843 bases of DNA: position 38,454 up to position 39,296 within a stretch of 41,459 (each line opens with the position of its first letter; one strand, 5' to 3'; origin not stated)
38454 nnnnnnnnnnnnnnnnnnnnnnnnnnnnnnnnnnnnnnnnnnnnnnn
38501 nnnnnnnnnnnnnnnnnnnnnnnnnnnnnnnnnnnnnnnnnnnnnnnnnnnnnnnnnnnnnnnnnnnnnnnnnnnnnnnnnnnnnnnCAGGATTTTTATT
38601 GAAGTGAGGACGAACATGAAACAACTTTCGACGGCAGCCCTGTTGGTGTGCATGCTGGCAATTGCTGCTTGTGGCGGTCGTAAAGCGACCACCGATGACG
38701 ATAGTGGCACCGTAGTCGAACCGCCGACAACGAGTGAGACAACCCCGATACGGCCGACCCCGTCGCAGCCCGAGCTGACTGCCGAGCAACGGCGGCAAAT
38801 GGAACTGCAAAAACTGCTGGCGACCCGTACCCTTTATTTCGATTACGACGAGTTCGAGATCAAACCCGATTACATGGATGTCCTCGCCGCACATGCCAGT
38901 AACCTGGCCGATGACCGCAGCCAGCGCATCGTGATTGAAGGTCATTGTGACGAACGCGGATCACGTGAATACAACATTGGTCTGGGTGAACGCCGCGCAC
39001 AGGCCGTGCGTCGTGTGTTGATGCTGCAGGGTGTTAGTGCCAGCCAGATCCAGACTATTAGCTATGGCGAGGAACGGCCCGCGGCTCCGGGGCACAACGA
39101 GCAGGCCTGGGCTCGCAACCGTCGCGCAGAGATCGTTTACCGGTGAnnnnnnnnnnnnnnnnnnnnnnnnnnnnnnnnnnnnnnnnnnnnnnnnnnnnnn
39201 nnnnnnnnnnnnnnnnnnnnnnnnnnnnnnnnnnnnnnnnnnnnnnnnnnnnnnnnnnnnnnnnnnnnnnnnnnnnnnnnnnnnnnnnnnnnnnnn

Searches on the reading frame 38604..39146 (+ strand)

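Call 23: search_protein_families(library=pfam, proteins=[window:38604-39146:+], max_evalue=0.00001)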
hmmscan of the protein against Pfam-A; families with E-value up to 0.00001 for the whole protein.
window:38604-39146:+ (180 aa): 1 family
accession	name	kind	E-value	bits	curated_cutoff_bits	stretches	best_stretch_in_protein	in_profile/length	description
PF00691.25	OmpA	-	2.7e-23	82.6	27.2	1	78-173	1-98/98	OmpA family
